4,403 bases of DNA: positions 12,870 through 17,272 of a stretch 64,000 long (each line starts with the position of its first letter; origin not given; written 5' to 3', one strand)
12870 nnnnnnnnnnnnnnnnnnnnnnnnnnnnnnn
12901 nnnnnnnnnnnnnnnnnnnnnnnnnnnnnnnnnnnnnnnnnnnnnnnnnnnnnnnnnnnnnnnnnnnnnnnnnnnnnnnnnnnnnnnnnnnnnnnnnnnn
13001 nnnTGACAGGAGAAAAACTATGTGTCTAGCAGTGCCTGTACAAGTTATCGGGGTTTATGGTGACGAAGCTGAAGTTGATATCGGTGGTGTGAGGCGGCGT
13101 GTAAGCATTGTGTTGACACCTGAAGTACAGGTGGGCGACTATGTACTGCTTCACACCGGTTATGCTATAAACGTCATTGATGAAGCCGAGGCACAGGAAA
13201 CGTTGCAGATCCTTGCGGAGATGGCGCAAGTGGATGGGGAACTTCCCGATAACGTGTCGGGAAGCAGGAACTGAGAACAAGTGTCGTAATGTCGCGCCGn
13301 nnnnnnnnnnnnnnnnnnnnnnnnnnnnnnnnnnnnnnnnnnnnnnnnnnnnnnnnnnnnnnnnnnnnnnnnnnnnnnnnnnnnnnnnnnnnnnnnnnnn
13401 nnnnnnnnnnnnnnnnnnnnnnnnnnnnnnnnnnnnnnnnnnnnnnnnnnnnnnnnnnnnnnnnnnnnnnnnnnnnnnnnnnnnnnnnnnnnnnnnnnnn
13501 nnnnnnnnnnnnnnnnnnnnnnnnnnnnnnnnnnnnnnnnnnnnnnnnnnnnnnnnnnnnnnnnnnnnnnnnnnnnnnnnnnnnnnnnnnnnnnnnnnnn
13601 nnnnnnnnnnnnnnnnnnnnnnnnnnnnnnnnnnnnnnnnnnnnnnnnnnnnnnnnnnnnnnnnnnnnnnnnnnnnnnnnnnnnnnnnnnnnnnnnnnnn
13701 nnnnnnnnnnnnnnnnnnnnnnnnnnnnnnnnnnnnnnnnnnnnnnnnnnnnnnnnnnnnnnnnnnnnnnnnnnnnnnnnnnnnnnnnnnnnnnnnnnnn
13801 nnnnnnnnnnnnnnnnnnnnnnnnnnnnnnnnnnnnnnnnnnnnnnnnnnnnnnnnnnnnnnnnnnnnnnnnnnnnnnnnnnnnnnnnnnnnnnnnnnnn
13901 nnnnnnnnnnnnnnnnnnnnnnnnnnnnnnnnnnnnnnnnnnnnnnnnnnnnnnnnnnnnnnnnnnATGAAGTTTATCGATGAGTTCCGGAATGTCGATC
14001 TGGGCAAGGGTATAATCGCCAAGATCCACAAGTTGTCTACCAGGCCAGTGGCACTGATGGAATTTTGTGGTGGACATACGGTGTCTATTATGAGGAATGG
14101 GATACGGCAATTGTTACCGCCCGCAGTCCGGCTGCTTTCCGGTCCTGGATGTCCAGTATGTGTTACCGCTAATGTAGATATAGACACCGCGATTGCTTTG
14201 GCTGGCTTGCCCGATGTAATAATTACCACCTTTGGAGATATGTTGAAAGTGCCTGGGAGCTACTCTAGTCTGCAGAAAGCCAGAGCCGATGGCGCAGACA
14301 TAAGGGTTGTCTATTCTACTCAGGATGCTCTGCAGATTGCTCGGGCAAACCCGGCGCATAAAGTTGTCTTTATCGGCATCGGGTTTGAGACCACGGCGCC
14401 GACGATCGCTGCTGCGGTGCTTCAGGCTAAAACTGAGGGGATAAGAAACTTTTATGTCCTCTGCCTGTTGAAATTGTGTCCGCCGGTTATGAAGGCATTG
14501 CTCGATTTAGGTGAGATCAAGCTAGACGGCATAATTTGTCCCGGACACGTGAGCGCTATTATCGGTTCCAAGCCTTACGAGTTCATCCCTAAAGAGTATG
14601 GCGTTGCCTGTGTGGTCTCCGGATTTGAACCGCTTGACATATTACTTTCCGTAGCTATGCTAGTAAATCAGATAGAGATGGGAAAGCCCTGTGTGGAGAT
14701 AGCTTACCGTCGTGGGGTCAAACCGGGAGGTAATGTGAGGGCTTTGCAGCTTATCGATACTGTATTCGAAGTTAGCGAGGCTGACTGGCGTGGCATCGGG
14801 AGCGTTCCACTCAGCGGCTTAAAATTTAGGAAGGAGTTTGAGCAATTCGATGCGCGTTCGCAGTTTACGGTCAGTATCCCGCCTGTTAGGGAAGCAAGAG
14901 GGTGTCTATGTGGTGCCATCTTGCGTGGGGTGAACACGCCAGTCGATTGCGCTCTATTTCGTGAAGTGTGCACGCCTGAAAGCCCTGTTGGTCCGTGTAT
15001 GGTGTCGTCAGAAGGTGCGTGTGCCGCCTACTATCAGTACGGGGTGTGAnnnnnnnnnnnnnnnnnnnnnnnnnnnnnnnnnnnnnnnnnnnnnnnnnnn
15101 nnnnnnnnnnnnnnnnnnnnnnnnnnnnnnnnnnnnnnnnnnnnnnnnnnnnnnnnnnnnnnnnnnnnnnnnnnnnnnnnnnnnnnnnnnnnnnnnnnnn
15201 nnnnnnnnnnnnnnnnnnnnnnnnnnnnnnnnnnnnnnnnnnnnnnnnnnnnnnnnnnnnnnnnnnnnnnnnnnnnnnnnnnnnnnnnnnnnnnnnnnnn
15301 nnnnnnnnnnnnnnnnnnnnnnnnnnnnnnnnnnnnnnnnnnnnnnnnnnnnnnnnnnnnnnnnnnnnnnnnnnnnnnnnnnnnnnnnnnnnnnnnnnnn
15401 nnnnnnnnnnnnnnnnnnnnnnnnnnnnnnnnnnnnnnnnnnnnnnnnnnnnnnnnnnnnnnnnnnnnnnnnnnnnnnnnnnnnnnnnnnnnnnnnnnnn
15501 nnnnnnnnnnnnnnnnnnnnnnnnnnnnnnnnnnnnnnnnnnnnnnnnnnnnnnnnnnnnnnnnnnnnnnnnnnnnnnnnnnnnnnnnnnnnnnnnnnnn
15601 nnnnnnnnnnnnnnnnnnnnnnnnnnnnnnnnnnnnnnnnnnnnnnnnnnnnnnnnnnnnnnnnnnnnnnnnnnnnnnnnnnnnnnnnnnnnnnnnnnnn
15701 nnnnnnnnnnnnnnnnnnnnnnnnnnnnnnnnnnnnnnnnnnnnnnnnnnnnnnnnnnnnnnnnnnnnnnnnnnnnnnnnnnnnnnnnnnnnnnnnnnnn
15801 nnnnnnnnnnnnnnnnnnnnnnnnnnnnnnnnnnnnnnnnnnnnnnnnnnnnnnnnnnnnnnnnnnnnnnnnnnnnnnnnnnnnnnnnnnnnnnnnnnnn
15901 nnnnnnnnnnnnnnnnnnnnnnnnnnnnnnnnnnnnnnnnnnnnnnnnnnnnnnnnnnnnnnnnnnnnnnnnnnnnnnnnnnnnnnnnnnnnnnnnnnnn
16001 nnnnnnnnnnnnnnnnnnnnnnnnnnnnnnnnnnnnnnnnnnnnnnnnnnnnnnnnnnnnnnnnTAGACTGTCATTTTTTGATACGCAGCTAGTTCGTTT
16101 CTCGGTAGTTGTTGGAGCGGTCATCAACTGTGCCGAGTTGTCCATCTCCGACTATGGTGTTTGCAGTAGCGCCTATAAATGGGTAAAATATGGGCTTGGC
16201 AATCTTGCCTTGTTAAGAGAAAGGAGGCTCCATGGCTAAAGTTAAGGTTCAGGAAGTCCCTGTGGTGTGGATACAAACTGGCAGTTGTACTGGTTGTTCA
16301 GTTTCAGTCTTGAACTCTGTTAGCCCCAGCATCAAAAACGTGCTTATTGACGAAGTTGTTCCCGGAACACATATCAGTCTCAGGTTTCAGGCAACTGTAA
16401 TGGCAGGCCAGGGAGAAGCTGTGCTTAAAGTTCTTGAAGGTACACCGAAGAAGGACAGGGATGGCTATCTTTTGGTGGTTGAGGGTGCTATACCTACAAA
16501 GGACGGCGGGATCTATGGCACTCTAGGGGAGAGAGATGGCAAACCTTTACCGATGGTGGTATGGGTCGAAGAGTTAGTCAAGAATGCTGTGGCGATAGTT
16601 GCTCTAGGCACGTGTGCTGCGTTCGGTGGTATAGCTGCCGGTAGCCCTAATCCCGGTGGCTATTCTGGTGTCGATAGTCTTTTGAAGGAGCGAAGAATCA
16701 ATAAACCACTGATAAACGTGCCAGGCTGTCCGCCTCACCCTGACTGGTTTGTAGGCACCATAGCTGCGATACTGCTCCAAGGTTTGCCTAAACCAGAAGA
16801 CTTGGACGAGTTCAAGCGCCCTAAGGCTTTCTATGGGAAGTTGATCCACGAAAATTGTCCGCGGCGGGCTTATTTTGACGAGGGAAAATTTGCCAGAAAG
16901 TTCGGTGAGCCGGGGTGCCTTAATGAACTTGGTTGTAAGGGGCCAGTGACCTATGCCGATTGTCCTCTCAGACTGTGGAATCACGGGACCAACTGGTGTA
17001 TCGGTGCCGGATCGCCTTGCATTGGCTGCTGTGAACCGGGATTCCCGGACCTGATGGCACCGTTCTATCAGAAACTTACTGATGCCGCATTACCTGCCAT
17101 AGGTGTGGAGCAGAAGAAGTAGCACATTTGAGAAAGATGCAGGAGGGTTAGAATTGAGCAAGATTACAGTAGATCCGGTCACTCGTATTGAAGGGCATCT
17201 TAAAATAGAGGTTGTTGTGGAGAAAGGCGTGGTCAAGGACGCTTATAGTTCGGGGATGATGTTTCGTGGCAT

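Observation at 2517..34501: A single 32-kb stretch encodes essentially the whole H2 + CO2 to acetyl-CoA toolkit (metal uptake, metallocentre maturation, hydrogenase, methyl branch end, carbonyl branch)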

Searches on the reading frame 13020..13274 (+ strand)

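Call 4: search_protein_families(library=pfam, proteins=[window:13020-13274:+])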
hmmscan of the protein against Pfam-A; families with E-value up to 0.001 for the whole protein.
window:13020-13274:+ (84 aa): 1 family
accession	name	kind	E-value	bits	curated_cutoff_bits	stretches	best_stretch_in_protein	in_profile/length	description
PF01455.23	HupF_HypC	-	1.7e-27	95.8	28.5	1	1-65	1-65/65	HupF/HypC family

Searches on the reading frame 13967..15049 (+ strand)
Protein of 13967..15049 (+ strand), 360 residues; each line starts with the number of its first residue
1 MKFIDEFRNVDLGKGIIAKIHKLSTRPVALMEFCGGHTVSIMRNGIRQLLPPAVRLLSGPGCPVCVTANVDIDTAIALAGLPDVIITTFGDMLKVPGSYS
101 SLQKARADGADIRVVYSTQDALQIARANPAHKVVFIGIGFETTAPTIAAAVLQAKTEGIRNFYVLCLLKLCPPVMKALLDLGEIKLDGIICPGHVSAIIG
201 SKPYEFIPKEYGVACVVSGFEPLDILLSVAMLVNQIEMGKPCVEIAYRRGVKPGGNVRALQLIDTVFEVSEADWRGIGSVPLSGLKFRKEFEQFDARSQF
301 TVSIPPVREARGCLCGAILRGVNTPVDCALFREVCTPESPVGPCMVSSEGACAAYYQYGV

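Call 4: search_protein_families(library=pfam, proteins=[window:13967-15049:+])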
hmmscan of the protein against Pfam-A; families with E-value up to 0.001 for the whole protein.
window:13967-15049:+ (360 aa): 1 family
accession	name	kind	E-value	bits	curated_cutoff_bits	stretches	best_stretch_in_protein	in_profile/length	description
PF01924.21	HypD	-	1.8e-149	498.1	25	1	14-359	4-351/351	Hydrogenase formation hypA family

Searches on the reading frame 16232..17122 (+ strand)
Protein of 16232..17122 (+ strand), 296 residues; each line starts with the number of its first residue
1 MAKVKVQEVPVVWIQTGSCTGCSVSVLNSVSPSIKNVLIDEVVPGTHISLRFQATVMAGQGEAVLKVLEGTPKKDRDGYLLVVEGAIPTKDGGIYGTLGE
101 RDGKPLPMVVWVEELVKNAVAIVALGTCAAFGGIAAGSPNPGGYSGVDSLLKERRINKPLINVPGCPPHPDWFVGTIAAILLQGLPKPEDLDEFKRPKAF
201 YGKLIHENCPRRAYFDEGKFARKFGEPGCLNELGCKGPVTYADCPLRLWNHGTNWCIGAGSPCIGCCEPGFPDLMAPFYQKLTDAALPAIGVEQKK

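Call 4: search_protein_families(library=pfam, proteins=[window:16232-17122:+])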
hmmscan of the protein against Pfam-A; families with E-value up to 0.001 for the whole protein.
window:16232-17122:+ (296 aa): 2 families
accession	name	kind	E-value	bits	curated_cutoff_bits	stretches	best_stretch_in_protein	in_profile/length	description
PF14720.11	NiFe_hyd_SSU_C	-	4.6e-34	117.1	27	1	201-279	1-80/80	NiFe/NiFeSe hydrogenase small subunit C-terminal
PF01058.29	Oxidored_q6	-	4.4e-26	91.5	27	1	19-179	1-127/128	NADH ubiquinone oxidoreductase, 20 Kd subunit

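Call 9: search_protein_families(library=ncbifam, proteins=[window:16232-17122:+])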
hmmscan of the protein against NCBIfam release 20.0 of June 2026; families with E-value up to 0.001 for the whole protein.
window:16232-17122:+ (296 aa): 5 families
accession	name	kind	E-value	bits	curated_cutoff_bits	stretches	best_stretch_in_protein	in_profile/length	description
NF045520.1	H2_NiFeSe_small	exception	3.5e-91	305.8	470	1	3-280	34-313/314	NiFeSe hydrogenase small subunit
TIGR00391.1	hydA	subfamily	3.6e-73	246.8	179.5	1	6-292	48-325/365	hydrogenase small subunit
NF007779.0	PRK10468.1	equivalog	1.3e-61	208.7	659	1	5-270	45-299/372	hydrogenase 2 small subunit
TIGR03294.1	FrhG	equivalog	4.3e-07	29.9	245.5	1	109-184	68-143/228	coenzyme F420 hydrogenase subunit gamma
NF045875.1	F420_non_VhuG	exception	2.9e-05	23.5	450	0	163-266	146-236/286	F420-non-reducing hydrogenase subunit VhuG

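Call 34: search_solved_structures(query=window:16232-17122:+, max_evalue=1e-10, show_alignments=2)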
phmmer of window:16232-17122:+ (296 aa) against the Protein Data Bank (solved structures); distinct sequences matched with E-value up to 1e-10: 43.
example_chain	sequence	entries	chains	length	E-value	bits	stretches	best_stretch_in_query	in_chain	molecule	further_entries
1cc1_S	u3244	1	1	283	1.4e-76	260.9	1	7-279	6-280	HYDROGENASE (SMALL SUBUNIT)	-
4kl8_S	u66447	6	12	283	1.8e-76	260.5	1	7-279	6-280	Periplasmic [NiFeSe] hydrogenase small subunit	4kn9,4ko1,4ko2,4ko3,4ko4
3ze6_A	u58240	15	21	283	6.5e-71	242.3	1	8-280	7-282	PERIPLASMIC [NIFESE] HYDROGENASE, SMALL SUBUNIT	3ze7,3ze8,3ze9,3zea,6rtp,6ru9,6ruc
2wpn_A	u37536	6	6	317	1.1e-70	241.5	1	8-280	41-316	PERIPLASMIC [NIFESE] HYDROGENASE, SMALL SUBUNIT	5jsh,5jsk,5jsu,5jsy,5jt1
4upe_A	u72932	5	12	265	1.5e-65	224.7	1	10-281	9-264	NIFE-HYDROGENASE SMALL SUBUNIT | HYDROGENASE (NIFE) SMALL SUBUNIT HYDA | PERIPLASMIC [NIFE] HYDROGENASE SMALL SUBUNIT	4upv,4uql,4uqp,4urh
1yqw_A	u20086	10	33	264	1.5e-65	224.6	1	10-281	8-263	Periplasmic [NiFe] hydrogenase small subunit | HYDROGENASE (NIFE) SMALL SUBUNIT HYDA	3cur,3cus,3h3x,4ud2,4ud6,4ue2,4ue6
1yrq_A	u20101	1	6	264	7.8e-65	222.3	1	10-281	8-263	Periplasmic [NiFe] hydrogenase small subunit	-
4ucw_A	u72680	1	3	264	8.5e-65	222.2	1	10-281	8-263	HYDROGENASE (NIFE) SMALL SUBUNIT HYDA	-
4ucq_A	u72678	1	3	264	1e-64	221.9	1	10-281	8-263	HYDROGENASE (NIFE) SMALL SUBUNIT HYDA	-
4ucx_A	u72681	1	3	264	2e-64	221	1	10-281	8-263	HYDROGENASE (NIFE) SMALL SUBUNIT HYDA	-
1frf_S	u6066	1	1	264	1.1e-63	218.5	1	10-281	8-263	[NI-FE] HYDROGENASE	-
1frv_A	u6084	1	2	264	1.2e-63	218.5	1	10-280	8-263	HYDROGENASE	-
1yq9_A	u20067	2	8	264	1.3e-63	218.4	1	10-280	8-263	Periplasmic [NiFe] hydrogenase small subunit | PERIPLASMIC HYDROGENASE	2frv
8w6x_S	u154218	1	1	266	8.2e-62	212.4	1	10-280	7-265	Periplasmic [NiFe] hydrogenase small subunit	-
4u9h_S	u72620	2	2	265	8.4e-62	212.3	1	10-280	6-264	Periplasmic [NiFe] hydrogenase small subunit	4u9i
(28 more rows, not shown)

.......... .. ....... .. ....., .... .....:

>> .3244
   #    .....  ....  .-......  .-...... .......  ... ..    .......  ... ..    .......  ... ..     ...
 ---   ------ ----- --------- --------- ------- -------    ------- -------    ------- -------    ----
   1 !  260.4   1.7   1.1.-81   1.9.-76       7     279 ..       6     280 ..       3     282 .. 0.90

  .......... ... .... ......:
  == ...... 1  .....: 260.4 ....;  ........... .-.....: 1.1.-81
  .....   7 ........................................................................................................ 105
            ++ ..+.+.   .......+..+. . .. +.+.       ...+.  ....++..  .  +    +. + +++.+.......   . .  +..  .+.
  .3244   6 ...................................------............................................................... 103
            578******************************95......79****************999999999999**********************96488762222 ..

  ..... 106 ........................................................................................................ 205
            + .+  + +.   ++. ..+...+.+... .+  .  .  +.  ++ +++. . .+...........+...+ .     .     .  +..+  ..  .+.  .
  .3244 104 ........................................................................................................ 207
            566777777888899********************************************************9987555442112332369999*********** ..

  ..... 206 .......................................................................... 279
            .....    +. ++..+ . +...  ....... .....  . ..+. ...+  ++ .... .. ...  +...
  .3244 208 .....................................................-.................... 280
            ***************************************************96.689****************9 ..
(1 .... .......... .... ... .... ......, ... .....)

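Call 62: search_protein_representatives(protein=window:16232-17122:+)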
Query: 296 residues. Proteins with E-value up to 0.001 (for the whole library): 2203; up to 1e-10: 1249; up to 1e-30: 345. The best 150 are listed.
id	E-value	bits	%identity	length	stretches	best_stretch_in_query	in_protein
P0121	3.6e-115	400.9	58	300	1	6-291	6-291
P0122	4.2e-99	348.1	56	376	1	6-272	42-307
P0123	1.9e-91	322.9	54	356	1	8-290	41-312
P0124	1.2e-90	320.3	56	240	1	57-291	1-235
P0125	1.6e-81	290.4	47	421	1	10-290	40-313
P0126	4.8e-79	282.2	56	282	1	5-220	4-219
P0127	7.7e-77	275.0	54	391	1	6-274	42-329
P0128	1.0e-76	274.6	48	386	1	4-281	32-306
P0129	3.3e-74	266.3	47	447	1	8-292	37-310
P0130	1.9e-73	263.8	58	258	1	5-204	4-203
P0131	7.4e-73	261.9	49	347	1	8-275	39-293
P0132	3.5e-71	256.4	49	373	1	7-291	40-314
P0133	3.3e-70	253.2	65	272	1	120-283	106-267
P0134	3.6e-70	253.0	50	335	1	7-275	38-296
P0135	1.3e-69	251.2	47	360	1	5-290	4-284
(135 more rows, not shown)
